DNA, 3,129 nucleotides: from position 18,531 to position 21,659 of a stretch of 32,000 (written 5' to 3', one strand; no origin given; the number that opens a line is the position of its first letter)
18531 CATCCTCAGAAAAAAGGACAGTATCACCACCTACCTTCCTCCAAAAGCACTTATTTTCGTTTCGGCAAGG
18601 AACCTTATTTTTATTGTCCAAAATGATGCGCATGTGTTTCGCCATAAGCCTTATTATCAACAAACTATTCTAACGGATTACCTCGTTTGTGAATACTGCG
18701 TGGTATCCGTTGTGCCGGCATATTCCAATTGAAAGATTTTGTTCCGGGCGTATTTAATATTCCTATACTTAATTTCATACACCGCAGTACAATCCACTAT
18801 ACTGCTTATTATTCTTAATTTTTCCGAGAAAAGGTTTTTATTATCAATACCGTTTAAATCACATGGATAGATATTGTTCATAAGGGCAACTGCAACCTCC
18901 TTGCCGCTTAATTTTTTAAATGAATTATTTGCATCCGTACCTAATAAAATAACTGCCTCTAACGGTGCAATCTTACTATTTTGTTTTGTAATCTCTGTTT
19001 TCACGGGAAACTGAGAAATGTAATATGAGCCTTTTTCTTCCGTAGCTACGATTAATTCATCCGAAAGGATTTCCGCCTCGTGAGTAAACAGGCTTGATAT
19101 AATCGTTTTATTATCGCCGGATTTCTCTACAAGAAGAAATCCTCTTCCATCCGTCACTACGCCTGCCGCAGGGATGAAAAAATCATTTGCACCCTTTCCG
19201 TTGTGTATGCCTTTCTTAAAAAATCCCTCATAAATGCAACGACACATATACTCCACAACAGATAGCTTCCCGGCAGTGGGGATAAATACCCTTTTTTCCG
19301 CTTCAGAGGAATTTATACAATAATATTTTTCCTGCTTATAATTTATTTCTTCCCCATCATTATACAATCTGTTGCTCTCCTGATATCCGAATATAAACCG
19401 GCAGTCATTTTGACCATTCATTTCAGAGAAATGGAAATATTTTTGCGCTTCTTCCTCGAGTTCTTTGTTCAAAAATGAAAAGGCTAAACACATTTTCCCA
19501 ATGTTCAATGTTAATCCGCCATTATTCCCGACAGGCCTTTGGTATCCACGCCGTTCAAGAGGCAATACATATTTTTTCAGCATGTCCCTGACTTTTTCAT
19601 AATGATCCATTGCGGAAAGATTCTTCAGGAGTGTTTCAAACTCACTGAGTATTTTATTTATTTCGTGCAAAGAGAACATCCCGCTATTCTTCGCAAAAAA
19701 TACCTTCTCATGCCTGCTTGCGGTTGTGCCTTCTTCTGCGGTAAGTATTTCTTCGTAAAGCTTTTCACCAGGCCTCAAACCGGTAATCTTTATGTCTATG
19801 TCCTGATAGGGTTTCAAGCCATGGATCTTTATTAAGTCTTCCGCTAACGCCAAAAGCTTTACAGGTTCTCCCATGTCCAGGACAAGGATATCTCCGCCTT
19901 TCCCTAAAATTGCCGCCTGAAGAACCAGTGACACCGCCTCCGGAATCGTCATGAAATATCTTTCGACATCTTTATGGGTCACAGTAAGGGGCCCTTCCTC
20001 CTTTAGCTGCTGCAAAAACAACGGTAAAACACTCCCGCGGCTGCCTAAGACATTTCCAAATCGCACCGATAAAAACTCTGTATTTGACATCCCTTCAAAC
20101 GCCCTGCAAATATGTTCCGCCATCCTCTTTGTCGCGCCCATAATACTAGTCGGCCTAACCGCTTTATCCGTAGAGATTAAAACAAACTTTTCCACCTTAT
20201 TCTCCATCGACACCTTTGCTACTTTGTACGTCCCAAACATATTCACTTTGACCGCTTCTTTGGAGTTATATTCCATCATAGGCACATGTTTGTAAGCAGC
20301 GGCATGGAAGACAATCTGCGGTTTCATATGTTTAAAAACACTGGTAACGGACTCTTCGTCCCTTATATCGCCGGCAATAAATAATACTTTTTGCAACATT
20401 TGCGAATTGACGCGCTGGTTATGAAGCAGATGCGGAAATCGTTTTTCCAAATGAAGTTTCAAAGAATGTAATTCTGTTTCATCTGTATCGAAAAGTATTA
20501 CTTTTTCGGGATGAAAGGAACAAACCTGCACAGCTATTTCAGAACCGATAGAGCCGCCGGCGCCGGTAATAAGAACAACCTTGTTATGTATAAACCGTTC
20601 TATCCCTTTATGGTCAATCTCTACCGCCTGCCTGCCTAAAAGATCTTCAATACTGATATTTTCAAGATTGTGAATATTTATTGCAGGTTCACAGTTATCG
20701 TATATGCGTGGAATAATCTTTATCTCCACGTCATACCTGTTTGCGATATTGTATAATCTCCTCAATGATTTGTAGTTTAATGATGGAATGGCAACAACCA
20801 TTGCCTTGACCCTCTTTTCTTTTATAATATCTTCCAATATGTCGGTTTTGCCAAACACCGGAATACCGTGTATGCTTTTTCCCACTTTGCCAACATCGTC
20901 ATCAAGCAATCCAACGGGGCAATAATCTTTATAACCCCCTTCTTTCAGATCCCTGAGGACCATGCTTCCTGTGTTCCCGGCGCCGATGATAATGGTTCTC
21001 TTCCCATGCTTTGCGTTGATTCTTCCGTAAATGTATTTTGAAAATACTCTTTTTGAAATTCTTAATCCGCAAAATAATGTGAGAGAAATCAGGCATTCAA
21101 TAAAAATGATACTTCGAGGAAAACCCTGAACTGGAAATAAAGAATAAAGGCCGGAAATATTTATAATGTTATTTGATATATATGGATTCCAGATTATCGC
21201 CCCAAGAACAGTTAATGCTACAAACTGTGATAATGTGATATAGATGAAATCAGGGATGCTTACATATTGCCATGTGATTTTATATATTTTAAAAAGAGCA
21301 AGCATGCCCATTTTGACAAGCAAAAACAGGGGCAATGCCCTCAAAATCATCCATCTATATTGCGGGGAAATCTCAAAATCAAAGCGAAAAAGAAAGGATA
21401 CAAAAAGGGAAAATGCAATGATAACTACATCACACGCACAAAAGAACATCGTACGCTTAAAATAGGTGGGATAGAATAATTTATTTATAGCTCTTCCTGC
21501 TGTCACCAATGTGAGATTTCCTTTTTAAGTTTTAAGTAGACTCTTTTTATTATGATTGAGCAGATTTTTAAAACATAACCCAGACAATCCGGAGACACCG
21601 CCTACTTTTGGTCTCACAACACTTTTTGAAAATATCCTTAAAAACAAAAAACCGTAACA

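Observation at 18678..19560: CapD/PglF-type sugar 4,6-dehydratase fused in frame to an HprK-related-kinase-like domain with a degenerate P-loop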

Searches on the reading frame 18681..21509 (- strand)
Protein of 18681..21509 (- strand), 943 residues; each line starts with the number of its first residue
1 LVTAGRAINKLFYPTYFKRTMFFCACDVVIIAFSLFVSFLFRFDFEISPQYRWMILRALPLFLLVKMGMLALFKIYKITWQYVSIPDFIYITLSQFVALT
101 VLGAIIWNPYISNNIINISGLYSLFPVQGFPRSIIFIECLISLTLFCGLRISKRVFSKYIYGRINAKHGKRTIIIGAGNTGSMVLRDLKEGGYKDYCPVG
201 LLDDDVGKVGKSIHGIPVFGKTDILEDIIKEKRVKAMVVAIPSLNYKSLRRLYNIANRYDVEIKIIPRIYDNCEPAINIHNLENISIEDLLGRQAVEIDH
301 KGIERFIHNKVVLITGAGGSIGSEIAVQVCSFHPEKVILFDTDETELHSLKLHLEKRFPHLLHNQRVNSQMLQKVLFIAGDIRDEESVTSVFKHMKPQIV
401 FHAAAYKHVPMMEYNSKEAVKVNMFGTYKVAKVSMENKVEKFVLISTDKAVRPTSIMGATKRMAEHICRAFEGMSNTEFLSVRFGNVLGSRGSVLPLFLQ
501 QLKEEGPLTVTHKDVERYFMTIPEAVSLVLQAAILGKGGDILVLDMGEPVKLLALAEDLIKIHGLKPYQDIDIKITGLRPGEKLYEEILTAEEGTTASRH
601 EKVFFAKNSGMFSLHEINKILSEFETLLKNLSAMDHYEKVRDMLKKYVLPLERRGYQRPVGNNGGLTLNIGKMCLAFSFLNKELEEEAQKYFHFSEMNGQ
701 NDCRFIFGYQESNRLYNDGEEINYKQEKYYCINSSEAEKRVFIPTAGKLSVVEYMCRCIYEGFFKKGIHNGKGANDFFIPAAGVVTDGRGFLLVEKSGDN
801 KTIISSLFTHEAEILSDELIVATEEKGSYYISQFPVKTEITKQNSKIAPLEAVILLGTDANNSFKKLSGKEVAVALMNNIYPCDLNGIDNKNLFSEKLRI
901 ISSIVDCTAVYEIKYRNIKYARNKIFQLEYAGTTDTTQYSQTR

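Call 3: search_protein_families(library=pfam, proteins=[window:18681-21509:-], max_evalue=1)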
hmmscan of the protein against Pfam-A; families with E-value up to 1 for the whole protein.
window:18681-21509:- (943 aa): 18 families
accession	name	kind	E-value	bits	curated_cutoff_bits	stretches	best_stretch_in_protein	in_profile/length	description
PF02719.21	Polysacc_synt_2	-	3.4e-112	374.9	20.2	1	312-607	1-292/293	Polysaccharide biosynthesis protein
PF01370.27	Epimerase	-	2e-21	76.9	20.9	1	312-533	1-225/240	NAD dependent epimerase/dehydratase family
PF04321.23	RmlD_sub_bind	-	4.7e-15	55.9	27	1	312-512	3-177/287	RmlD substrate binding domain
PF16363.11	GDP_Man_Dehyd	-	2.2e-14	54.1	27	1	313-480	1-176/332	GDP-mannose 4,6 dehydratase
PF01073.25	3Beta_HSD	-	7.1e-10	38.8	22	1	313-455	1-124/280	3-beta hydroxysteroid dehydrogenase/isomerase family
PF13727.12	CoA_binding_3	-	1.9e-08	34.9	25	1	162-267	70-175/175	CoA-binding domain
PF07993.18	NAD_binding_4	-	3.4e-06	26.9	20.1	1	314-453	1-142/258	Male sterility protein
PF00899.27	ThiF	-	0.00015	21.5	28.1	1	293-351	3-61/238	ThiF family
PF00106.31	adh_short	-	0.00036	20.5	26.6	1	310-433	1-118/195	short chain dehydrogenase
PF02629.25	CoA_binding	-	0.0008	20.6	22.3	1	170-243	4-73/97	CoA binding domain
PF17836.7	PglD_N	-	0.00083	20.3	23.4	1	173-241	3-65/78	PglD N-terminal domain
PF02254.24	TrkA_N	-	0.0012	19.5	23.8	1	173-222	2-48/116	TrkA-N domain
PF08659.16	KR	-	0.0016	18.8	22.6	1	312-446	3-135/180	KR domain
PF13460.12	NAD_binding_10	-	0.012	15.9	27.2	1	373-468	39-121/184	NAD(P)H-binding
PF02826.25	2-Hacid_dh_C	-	0.062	13.1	25.1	0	306-348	33-73/178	D-isomer specific 2-hydroxyacid dehydrogenase, NAD binding domain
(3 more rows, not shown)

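Call 4: search_protein_families(library=ncbifam, proteins=[window:18681-21509:-], max_evalue=1)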
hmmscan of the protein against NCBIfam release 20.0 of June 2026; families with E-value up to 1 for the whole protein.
window:18681-21509:- (943 aa): 75 families (the best 25 are shown)
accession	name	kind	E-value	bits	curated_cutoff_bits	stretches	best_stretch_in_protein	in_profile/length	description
TIGR03589.1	PseB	equivalog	1.1e-54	185.6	407.75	1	307-607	2-280/324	UDP-N-acetylglucosamine 4,6-dehydratase (inverting)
TIGR04130.1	FnlA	equivalog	1.7e-45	155.4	730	1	308-598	3-274/337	UDP-N-acetylglucosamine 4,6-dehydratase/5-epimerase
TIGR03023.1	WcaJ_sugtrans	equivalog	1.2e-18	67.6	410.75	1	26-289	2-249/453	undecaprenyl-phosphate glucose phosphotransferase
TIGR03025.1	EPS_sugtrans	subfamily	7.2e-17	61.7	295.55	1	26-287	2-242/445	exopolysaccharide biosynthesis polyprenyl glycosylphosphotransferase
TIGR01214.1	rmlD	equivalog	4.6e-13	48.9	224.05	1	312-448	2-101/285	dTDP-4-dehydrorhamnose reductase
TIGR01179.1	galE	equivalog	8.6e-12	44.5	262.3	1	312-491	2-180/332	UDP-glucose 4-epimerase GalE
TIGR02622.1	CDP_4_6_dhtase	equivalog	2.5e-10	40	278.45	1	362-452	45-134/352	CDP-glucose 4,6-dehydratase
TIGR01181.1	dTDP_gluc_dehyt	equivalog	3.3e-10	39.6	365.1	1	312-449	2-127/321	dTDP-glucose 4,6-dehydratase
TIGR04180.1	EDH_00030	hypoth_equivalog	6.5e-10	38.6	475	1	312-449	1-123/297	NAD-dependent 4,6-dehydratase LegB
NF041293.1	G6PDh_Azf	equivalog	3.3e-08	33.3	400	1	310-487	3-182/252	NAD-dependent glucose-6-phosphate dehydrogenase Azf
TIGR03022.1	WbaP_sugtrans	subfamily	2.8e-07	30.1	403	1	130-285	91-239/456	undecaprenyl-phosphate galactose phosphotransferase WbaP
NF003994.0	PRK05472.2-3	equivalog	2e-06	27.3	130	1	168-243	85-158/217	redox-sensing transcriptional repressor Rex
TIGR03570.1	NeuD_NnaD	subfamily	3.2e-06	26.9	160.8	1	172-252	2-75/202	NeuD/PglB/VioB family sugar acetyltransferase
NF003993.0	PRK05472.2-2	equivalog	4.8e-06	26.3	217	1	167-244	81-156/212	redox-sensing transcriptional repressor Rex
NF041015.1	UDPsulfquin_syn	equivalog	6.5e-06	25.4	575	1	312-432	3-128/384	UDP-sulfoquinovose synthase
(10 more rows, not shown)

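Call 59: list_cluster_members(proteins=[window:18681-21509:-, L006:8012-10840:+, P0002, P0005, window:18346-18663:-])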
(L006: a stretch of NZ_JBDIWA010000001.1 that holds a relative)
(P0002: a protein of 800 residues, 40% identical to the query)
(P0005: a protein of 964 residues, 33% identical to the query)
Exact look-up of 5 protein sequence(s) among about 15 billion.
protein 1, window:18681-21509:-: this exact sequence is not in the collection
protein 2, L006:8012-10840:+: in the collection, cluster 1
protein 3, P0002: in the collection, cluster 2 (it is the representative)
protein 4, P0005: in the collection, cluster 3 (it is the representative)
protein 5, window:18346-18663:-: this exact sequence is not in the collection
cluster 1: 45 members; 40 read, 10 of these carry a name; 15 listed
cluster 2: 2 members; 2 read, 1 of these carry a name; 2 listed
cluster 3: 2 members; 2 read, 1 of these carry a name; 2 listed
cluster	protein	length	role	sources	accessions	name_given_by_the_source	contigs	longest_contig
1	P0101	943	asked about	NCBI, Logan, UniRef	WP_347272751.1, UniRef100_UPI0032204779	nucleoside-diphosphate sugar epimerase/dehydratase [Candidatus Kuenenia sp.] | polysaccharide biosynthesis protein n=1 Tax=Candidatus Kuenenia sp. TaxID=2499824 ...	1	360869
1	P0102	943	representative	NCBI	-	-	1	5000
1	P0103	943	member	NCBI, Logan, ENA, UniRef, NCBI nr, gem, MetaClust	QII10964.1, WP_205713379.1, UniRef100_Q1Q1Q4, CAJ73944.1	putative UDP-glucose 4-epimerase [Candidatus Kuenenia stuttgartiensis] | Putative UDP-glucose 4-epimerase n=1 Tax=Kuenenia stuttgartiensis TaxID=174633 ... | nucleoside-diphosphate sugar epimerase/dehydratase [Candidatus Kuenenia stuttgartiensis]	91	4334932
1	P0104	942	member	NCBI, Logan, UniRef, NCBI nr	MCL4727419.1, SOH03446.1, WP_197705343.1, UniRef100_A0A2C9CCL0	polysaccharide biosynthesis protein [Candidatus Kuenenia stuttgartiensis] | Polysaccharide biosynthesis protein CapD-like domain-containing protein n=1 Tax=Kuenenia ... | nucleoside-diphosphate sugar epimerase/dehydratase [Candidatus Kuenenia stuttgartiensis]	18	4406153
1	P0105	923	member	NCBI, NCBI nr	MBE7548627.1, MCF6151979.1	MAG: polysaccharide biosynthesis protein [Planctomycetia bacterium] | polysaccharide biosynthesis protein [Planctomycetia bacterium]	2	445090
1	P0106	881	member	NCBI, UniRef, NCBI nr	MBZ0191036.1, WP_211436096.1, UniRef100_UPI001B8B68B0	MAG: polysaccharide biosynthesis protein [Candidatus Kuenenia stuttgartiensis] | polysaccharide biosynthesis protein n=1 Tax=Kuenenia stuttgartiensis TaxID=174633 ... | nucleoside-diphosphate sugar epimerase/dehydratase [Candidatus Kuenenia stuttgartiensis]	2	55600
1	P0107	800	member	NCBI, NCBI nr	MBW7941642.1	MAG: polysaccharide biosynthesis protein, partial [Candidatus Kuenenia stuttgartiensis] | polysaccharide biosynthesis protein [Candidatus Kuenenia stuttgartiensis]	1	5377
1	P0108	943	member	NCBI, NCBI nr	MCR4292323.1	MAG: polysaccharide biosynthesis protein [Candidatus Kuenenia sp.] | polysaccharide biosynthesis protein [Candidatus Kuenenia sp.]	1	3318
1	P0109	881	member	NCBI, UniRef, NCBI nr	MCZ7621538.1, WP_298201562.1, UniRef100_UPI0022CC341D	MAG: polysaccharide biosynthesis protein [Candidatus Kuenenia sp.] | polysaccharide biosynthesis protein n=1 Tax=Candidatus Kuenenia sp. TaxID=2499824 ... | nucleoside-diphosphate sugar epimerase/dehydratase [Candidatus Kuenenia sp.]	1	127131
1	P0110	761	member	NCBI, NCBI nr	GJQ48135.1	MAG: hypothetical protein HKUEN01_05210 [Candidatus Kuenenia stuttgartiensis]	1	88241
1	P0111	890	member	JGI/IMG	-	FlaA1/EpsC-like NDP-sugar epimerase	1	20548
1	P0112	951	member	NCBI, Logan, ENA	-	-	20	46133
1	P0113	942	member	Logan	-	-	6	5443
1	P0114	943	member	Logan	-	-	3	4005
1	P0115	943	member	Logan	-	-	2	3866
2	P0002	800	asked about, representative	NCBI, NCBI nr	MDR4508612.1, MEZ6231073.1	MAG: polysaccharide biosynthesis protein [Candidatus Brocadiaceae bacterium] | polysaccharide biosynthesis protein [Candidatus Brocadiaceae bacterium]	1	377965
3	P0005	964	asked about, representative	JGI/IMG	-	-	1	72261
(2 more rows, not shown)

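Call 76: search_solved_structures(query=window:18681-21509:-, max_evalue=1e-20, show_alignments=1)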
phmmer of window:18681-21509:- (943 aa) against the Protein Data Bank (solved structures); distinct sequences matched with E-value up to 1e-20: 12.
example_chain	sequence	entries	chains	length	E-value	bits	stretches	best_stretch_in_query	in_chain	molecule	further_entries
5bju_A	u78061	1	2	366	5.5e-80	272.6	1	284-622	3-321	WlaL protein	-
5bjw_A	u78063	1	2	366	2e-79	270.8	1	284-622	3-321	WlaL protein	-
5bjx_A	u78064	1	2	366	2.8e-79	270.3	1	284-622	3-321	WlaL protein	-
5bjy_A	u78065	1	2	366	3.7e-79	269.9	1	284-622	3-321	WlaL protein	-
5bjv_A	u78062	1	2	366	1.8e-78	267.6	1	284-622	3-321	WlaL protein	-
6bwc_A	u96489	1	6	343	1.1e-49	172.4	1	306-599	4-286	Polysaccharide biosynthesis protein CapD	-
4j2o_A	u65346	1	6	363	1.4e-42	148.9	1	308-596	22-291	UDP-N-acetylglucosamine 4,6-dehydratase/5-epimerase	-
3vvb_A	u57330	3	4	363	1.1e-37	132.7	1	307-594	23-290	CapE | Capsular polysaccharide synthesis enzyme Cap8E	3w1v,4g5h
2gn4_A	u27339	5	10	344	1.1e-37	132.6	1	305-607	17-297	UDP-GlcNAc C6 dehydratase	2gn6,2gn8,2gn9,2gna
3vvc_A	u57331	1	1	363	3.9e-37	130.8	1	307-594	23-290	Capsular polysaccharide synthesis enzyme Cap8E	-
4tqg_A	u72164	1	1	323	8.9e-28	99.9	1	373-591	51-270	Putative dTDP-d-glucose 4 6-dehydratase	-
3pvz_A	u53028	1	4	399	2e-22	82.1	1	291-562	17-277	UDP-N-acetylglucosamine 4,6-dehydratase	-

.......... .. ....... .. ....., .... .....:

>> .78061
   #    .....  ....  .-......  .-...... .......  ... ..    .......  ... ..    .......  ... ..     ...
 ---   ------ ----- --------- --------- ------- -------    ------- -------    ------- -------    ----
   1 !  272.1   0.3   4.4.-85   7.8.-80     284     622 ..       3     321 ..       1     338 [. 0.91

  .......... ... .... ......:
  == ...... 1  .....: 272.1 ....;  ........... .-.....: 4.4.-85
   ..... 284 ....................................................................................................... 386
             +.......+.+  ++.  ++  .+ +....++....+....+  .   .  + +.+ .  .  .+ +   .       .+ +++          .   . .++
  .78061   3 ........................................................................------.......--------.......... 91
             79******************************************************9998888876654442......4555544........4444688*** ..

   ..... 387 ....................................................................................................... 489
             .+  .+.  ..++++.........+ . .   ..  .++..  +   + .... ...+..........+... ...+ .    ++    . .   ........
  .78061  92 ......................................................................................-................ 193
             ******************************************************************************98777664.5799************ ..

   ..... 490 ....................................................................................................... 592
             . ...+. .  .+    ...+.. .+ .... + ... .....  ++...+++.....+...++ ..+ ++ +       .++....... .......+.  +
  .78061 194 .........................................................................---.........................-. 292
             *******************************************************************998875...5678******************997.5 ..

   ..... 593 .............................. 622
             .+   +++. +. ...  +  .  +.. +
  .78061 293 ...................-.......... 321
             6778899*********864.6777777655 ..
